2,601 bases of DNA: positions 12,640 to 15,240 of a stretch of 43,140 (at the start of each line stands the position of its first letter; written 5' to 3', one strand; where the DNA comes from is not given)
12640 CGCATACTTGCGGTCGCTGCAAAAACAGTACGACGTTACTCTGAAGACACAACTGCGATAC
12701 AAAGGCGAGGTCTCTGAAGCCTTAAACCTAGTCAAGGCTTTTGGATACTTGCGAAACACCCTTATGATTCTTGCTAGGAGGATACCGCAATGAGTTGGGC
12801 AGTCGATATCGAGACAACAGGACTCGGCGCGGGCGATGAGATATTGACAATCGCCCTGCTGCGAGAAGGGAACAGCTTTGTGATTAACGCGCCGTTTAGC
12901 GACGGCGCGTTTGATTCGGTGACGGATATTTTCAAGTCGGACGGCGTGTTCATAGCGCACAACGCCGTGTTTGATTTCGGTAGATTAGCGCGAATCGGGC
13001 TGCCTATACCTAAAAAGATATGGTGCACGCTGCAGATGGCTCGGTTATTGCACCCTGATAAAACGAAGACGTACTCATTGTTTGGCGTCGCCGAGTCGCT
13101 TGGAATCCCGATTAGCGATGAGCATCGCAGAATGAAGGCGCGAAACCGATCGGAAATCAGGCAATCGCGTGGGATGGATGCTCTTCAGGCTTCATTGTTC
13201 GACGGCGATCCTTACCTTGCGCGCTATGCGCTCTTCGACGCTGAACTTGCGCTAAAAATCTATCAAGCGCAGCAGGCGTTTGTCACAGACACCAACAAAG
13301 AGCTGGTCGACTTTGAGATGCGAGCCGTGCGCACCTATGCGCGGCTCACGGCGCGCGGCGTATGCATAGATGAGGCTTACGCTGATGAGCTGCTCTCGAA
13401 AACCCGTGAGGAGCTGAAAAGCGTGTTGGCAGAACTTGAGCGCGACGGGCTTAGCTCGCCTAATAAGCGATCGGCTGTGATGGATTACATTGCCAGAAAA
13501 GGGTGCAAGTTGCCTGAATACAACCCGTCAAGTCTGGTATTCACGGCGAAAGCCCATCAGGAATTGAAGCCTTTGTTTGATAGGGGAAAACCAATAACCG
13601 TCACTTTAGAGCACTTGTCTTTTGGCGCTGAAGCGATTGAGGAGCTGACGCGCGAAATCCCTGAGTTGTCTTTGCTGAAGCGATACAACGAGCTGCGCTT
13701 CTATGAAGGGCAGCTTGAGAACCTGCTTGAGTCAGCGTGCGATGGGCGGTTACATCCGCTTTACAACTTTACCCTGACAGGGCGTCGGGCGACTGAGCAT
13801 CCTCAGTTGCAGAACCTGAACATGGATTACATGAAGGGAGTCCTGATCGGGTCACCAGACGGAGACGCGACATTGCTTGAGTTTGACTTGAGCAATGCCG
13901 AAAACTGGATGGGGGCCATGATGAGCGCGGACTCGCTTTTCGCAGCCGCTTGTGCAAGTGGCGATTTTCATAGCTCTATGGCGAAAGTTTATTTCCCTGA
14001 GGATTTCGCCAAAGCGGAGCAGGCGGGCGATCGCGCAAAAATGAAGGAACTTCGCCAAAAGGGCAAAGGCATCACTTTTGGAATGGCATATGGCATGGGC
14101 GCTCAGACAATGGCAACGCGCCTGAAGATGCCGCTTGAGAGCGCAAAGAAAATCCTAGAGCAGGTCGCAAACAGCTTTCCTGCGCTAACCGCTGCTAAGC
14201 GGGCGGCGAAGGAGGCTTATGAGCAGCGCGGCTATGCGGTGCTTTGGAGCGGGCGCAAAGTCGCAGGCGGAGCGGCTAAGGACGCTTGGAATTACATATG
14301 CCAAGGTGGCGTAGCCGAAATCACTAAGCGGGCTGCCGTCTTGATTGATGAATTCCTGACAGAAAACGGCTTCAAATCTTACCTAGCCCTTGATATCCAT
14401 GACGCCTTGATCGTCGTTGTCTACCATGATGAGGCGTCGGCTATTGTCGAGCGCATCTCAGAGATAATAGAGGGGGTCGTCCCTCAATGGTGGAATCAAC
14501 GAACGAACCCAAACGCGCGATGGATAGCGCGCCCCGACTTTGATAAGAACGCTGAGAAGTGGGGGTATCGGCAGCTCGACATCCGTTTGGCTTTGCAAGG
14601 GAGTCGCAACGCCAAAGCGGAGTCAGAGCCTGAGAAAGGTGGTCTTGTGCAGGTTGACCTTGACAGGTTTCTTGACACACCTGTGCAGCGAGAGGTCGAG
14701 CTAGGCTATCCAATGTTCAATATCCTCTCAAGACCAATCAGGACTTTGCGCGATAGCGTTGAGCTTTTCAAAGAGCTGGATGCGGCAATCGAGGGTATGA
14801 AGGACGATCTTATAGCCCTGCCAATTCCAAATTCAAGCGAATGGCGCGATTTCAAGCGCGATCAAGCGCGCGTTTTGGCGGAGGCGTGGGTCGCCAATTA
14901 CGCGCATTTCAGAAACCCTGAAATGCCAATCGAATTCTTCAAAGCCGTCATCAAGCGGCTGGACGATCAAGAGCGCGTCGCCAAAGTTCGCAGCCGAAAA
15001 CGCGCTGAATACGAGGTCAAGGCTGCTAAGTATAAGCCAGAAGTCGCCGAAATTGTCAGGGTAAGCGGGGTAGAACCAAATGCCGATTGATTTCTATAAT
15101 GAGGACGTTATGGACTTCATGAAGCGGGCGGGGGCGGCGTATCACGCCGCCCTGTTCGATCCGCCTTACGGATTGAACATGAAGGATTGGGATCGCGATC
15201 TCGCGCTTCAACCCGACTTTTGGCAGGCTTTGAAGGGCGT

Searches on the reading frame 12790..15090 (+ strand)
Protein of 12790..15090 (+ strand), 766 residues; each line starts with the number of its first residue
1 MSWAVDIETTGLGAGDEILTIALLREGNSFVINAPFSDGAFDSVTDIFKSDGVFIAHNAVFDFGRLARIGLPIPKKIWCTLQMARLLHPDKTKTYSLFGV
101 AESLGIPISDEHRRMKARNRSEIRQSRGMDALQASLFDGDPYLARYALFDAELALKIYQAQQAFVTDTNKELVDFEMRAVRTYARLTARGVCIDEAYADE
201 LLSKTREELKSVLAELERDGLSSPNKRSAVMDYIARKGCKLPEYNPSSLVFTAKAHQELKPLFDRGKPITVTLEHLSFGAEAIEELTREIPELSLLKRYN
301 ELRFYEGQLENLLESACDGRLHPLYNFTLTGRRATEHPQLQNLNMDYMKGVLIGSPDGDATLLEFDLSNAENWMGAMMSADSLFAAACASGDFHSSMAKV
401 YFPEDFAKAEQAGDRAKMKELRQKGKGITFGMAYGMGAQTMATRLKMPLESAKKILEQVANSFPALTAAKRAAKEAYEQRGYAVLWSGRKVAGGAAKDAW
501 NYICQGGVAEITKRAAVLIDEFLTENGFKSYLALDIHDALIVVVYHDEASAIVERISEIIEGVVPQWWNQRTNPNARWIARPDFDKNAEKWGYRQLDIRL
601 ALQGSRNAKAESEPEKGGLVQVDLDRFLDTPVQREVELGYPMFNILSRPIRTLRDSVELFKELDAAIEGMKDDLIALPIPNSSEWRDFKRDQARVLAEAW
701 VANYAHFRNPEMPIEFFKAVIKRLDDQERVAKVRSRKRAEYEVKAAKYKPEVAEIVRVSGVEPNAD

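Call 7: search_protein_families(library=pfam, proteins=[window:12790-15090:+], max_evalue=0.01)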
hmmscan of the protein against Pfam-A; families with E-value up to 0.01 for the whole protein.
window:12790-15090:+ (766 aa): 3 families
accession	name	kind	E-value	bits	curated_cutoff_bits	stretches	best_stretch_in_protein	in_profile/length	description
PF00476.26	DNA_pol_A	-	3.7e-34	118.7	34.3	1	270-561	52-358/381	DNA polymerase family A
PF01612.26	DNA_pol_A_exo1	-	0.0002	21.6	23.6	1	4-159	24-166/173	3'-5' exonuclease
PF00929.31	RNase_T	-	0.0019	19.2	24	0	44-113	77-152/164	Exonuclease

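Call 8: search_protein_families(library=phrogs, proteins=[window:12790-15090:+], max_evalue=0.001)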
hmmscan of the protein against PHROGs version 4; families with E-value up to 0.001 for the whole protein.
window:12790-15090:+ (766 aa): 6 families
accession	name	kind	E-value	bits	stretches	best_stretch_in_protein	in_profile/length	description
phrog_17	-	DNA, RNA and nucleotide metabolism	2.1e-77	262.3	1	3-570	673-1216/1445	DNA polymerase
phrog_2573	-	DNA, RNA and nucleotide metabolism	2.9e-25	90.2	1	355-565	12-250/336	DNA polymerase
phrog_5995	-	DNA, RNA and nucleotide metabolism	1.4e-15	58.5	1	431-567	3-151/236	DNA polymerase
phrog_15971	-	DNA, RNA and nucleotide metabolism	6.4e-12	46.3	1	175-572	6-360/376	DNA polymerase I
phrog_192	-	DNA, RNA and nucleotide metabolism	8.6e-12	46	1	31-113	167-255/397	DNA polymerase exonuclease subunit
phrog_8888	-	DNA, RNA and nucleotide metabolism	0.00022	22.3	1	418-529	61-174/295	DNA polymerase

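Call 35: find_homologous_proteins(query=window:12790-15090:+, max_evalue=1e-30)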
Query window:12790-15090:+ (766 aa): 6 proteins with E <= 1e-30 among 8000 candidates.
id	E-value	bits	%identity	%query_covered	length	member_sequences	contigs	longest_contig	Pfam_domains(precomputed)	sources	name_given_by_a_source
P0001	0.0e+0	1731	100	100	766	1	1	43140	PF00476.27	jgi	-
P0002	0.0e+0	1453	83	100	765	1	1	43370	PF01612.27,PF00476.27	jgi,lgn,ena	-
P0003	0.0e+0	1440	82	100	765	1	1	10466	PF00476.27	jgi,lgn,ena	-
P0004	0.0e+0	1434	82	100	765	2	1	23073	PF01612.27,PF00476.27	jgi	jgi:DNA polymerase I-like protein with 3'-5' exonuclease and polymerase domains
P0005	1.5e-47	181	34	48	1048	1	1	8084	PF00476.27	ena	-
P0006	8.3e-44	168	36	42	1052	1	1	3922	PF00476.27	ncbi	-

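Call 36: find_encoding_contigs(protein=P0004, flank=10000, max_places=3)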
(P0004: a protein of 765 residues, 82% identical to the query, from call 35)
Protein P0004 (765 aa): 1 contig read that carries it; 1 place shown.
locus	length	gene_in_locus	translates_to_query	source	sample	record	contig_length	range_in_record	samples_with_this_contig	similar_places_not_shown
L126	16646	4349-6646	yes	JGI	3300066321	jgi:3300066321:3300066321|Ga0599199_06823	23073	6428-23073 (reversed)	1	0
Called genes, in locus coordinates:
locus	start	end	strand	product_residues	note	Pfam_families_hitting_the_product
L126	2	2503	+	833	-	?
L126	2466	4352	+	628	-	PF00270:DEAD, PF04851:ResIII, PF18766:SWI2_SNF2, PF00271:Helicase_C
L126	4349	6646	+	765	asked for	PF01612:DNA_pol_A_exo1 (weak), PF00476:DNA_pol_A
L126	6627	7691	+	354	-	PF01555:N6_N4_Mtase (weak)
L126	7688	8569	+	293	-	-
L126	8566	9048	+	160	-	-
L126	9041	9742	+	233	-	-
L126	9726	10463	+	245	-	-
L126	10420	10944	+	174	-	-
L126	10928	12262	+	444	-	PF03237:Terminase_6N, PF17289:Terminase_6C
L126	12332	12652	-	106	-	-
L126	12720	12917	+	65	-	-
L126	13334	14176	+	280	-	-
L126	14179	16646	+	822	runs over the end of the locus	PF04860:Phage_portal, PF04233:Phage_Mu_F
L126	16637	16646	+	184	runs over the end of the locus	-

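Call 37: find_encoding_contigs(protein=P0003, flank=10000, max_places=3)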
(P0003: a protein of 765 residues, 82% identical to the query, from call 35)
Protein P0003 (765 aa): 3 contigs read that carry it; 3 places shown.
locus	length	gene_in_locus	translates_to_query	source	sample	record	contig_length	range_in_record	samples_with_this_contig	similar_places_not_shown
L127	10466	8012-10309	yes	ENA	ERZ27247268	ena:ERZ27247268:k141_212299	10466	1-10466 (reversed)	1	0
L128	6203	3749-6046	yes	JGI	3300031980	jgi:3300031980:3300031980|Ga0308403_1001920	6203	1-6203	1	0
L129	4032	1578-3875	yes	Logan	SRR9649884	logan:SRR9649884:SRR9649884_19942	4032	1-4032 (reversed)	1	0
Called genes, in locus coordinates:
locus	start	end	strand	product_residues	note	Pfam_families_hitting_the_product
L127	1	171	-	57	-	?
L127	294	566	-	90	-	-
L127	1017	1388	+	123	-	-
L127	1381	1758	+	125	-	-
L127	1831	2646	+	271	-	-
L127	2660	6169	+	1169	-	-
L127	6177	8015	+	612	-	PF00270:DEAD, PF04851:ResIII, PF18766:SWI2_SNF2, PF00271:Helicase_C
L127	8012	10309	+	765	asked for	PF00476:DNA_pol_A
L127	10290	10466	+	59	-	?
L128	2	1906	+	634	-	?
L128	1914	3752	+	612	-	PF00270:DEAD, PF04851:ResIII, PF18766:SWI2_SNF2, PF00271:Helicase_C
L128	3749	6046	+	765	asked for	PF00476:DNA_pol_A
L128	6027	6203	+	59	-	?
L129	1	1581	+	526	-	?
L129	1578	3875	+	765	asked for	PF00476:DNA_pol_A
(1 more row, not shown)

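Call 38: find_encoding_contigs(protein=P0002, flank=10000, max_places=3)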
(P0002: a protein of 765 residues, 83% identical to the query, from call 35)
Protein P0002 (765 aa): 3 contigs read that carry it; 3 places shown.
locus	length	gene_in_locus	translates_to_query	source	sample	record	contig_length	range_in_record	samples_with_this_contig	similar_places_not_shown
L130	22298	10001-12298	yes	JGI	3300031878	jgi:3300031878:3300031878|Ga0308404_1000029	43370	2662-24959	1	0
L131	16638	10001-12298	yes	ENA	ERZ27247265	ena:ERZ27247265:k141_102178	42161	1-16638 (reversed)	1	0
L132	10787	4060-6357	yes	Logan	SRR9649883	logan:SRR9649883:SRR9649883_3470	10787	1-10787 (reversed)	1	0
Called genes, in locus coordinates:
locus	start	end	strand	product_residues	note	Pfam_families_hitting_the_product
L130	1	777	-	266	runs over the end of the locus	-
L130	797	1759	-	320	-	-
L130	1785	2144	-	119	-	-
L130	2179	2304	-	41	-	-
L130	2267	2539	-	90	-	-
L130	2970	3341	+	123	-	-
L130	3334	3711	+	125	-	-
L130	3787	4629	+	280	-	-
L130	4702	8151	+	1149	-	-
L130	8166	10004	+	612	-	PF00270:DEAD, PF04851:ResIII, PF18766:SWI2_SNF2, PF00271:Helicase_C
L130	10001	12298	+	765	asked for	PF01612:DNA_pol_A_exo1 (faint), PF00476:DNA_pol_A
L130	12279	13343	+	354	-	PF01555:N6_N4_Mtase (weak)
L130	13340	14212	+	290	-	-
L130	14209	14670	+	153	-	-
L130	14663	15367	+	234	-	-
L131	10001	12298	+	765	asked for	PF01612:DNA_pol_A_exo1 (faint), PF00476:DNA_pol_A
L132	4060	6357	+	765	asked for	PF01612:DNA_pol_A_exo1 (faint), PF00476:DNA_pol_A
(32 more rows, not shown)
